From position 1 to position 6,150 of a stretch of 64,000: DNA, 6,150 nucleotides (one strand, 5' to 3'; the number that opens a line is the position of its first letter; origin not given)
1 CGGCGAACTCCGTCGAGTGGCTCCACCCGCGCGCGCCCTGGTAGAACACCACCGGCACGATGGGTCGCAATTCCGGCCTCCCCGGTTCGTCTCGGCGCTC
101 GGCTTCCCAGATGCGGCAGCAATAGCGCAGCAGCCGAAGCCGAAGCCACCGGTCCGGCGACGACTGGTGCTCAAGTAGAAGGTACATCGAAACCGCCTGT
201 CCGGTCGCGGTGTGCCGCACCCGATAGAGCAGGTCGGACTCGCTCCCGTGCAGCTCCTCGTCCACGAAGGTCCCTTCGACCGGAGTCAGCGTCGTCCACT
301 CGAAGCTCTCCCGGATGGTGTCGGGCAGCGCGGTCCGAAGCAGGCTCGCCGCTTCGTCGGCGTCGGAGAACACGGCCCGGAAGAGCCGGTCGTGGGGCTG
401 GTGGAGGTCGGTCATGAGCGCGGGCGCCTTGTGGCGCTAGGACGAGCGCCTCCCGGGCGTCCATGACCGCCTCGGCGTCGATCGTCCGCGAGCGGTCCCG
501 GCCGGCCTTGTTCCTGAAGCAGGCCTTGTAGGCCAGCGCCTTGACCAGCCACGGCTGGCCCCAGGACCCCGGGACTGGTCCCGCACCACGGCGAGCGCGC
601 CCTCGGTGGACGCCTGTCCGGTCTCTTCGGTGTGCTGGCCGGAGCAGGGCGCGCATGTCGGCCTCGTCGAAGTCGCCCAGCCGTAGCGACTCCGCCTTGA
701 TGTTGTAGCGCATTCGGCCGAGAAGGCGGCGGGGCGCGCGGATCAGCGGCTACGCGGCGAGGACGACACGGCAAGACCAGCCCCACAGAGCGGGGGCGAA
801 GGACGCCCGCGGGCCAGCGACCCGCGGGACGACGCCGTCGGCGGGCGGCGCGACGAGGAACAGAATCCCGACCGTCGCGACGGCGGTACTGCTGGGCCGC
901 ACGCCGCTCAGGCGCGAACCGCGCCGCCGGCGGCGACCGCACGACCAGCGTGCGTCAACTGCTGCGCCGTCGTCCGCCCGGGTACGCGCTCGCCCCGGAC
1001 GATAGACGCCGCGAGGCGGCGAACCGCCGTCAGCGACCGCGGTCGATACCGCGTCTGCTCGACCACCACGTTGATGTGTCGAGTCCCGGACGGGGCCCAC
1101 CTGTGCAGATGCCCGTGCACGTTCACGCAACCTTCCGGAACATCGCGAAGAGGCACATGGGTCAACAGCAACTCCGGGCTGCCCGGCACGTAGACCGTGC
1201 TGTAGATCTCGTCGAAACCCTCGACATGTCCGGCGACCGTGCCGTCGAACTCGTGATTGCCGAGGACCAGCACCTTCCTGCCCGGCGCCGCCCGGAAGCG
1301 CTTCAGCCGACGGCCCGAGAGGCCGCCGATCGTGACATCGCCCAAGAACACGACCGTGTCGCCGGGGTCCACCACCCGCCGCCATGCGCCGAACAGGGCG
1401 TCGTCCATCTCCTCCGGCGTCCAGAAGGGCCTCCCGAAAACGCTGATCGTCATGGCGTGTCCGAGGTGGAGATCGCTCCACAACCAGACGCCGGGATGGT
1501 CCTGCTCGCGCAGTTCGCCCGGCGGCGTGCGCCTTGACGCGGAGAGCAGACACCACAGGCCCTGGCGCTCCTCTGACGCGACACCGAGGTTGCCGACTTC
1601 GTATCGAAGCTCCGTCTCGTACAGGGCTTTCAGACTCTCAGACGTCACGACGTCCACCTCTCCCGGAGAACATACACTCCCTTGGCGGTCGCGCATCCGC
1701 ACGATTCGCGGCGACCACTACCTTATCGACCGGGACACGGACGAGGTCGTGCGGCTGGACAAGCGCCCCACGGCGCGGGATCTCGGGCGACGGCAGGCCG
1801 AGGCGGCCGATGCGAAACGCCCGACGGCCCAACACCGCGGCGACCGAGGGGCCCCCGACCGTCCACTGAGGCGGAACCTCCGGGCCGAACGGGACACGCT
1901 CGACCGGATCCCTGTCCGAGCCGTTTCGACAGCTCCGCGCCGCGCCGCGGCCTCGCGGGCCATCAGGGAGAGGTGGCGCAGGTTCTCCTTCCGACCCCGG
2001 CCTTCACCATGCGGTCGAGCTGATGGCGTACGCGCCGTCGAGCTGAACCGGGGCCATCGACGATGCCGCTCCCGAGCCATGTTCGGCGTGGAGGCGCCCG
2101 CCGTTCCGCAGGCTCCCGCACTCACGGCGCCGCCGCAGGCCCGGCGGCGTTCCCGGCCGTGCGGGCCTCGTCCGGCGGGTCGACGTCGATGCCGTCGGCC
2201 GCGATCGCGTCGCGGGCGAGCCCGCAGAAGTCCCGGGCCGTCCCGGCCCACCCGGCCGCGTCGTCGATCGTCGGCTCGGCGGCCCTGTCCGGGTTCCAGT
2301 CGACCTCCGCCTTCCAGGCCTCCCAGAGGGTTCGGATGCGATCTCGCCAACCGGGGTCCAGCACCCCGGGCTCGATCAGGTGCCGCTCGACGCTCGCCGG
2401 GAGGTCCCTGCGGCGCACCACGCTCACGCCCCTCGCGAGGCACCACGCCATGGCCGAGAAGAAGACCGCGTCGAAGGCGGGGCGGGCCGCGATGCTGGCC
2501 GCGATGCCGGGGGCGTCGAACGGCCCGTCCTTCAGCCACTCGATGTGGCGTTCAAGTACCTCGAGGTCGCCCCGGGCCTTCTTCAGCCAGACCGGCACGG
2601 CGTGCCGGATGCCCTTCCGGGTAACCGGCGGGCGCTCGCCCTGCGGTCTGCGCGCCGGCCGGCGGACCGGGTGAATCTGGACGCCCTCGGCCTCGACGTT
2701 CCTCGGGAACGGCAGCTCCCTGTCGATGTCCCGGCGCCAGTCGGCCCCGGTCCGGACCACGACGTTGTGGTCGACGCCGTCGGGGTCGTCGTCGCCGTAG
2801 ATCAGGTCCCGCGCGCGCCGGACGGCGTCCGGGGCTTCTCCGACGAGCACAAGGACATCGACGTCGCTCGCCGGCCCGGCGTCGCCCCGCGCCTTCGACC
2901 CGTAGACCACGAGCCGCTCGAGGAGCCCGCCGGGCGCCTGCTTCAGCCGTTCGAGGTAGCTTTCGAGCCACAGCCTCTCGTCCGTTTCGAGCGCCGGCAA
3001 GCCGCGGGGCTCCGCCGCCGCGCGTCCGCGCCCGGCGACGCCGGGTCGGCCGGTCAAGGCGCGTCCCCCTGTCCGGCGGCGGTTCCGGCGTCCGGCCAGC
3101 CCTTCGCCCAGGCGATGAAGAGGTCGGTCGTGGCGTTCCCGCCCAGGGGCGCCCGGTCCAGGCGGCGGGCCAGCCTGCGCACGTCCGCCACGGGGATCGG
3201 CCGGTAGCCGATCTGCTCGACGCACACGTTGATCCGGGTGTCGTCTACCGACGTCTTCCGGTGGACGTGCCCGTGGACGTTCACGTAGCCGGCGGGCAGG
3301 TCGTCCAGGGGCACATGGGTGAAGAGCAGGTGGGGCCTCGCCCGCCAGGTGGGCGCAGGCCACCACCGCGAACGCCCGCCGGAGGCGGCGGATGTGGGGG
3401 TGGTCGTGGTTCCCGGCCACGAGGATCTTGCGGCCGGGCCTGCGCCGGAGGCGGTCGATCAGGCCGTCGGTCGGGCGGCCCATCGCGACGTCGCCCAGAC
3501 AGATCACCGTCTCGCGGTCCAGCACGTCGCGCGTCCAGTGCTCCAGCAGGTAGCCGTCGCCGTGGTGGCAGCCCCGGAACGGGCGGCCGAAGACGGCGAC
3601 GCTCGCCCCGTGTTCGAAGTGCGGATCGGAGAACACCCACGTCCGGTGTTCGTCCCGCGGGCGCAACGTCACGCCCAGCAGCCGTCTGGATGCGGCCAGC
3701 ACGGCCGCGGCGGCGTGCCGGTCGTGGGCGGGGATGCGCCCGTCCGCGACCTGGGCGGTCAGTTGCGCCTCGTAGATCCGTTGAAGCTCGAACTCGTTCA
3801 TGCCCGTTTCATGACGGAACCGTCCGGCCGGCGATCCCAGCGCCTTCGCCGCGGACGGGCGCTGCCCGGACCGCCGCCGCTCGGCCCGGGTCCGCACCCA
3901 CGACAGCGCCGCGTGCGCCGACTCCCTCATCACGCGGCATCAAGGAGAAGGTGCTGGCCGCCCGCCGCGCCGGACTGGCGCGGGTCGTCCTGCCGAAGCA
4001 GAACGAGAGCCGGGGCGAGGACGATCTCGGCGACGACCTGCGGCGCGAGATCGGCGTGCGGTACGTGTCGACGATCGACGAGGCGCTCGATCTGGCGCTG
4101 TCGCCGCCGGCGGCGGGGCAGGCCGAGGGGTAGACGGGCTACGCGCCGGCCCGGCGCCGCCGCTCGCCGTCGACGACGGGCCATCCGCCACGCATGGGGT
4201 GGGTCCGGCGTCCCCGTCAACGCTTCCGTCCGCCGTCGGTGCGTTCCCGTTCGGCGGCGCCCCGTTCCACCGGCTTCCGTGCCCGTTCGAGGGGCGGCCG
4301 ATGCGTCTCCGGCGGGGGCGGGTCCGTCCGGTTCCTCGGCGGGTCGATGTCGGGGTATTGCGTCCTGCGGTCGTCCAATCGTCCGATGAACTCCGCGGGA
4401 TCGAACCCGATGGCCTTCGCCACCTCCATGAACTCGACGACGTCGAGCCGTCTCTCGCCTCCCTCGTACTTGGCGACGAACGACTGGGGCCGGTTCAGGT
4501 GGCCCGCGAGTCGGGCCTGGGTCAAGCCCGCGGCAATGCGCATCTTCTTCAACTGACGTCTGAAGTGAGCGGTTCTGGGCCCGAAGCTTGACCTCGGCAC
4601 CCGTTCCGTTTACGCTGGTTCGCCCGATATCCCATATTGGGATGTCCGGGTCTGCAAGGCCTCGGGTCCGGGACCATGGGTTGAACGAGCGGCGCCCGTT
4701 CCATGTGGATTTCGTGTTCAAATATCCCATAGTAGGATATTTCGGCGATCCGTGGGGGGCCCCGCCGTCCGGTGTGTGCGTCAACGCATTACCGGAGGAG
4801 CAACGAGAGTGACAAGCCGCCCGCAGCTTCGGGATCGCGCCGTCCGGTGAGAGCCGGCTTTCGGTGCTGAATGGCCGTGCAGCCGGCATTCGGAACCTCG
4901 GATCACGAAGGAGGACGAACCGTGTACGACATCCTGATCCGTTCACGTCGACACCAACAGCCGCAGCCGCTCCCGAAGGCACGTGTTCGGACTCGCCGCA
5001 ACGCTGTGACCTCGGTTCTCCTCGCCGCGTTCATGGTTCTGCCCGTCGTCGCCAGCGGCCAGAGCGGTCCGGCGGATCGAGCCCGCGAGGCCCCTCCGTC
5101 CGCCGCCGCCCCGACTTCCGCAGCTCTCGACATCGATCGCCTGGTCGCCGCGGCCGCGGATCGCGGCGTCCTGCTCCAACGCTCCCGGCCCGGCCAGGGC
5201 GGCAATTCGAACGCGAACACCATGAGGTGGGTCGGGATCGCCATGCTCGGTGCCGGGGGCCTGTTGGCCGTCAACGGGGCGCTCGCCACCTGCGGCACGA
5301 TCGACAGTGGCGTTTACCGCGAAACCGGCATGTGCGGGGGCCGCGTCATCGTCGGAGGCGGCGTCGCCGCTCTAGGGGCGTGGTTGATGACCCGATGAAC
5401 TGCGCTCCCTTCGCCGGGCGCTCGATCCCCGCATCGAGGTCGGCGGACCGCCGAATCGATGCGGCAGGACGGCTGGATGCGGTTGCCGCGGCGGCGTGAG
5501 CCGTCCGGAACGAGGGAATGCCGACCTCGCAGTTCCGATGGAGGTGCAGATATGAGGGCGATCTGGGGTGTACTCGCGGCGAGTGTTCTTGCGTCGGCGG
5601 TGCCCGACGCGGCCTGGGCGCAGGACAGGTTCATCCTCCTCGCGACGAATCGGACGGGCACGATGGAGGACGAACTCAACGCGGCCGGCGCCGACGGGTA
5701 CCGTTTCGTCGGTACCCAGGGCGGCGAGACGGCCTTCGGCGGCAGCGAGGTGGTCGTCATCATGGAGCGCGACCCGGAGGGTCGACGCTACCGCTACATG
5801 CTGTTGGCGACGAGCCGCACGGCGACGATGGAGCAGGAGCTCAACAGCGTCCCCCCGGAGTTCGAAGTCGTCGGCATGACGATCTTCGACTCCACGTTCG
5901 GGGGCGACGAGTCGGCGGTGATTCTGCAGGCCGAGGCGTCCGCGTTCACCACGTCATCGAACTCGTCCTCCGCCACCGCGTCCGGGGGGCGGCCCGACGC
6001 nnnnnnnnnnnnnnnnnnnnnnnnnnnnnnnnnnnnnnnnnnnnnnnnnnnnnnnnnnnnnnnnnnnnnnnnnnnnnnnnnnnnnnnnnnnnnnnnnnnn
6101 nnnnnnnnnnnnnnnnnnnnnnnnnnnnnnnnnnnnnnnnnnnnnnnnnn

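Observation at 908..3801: Metallophosphoesterase translationally coupled to a fused nucleotidyltransferase-HEPN protein, with a second MPE paralog next door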

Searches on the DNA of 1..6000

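Call 68: search_rna_families(source=window, start=1, end=6000, threshold=evalue, max_evalue=0.1)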
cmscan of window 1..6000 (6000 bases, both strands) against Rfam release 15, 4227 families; matches with E-value up to 0.1: 0.
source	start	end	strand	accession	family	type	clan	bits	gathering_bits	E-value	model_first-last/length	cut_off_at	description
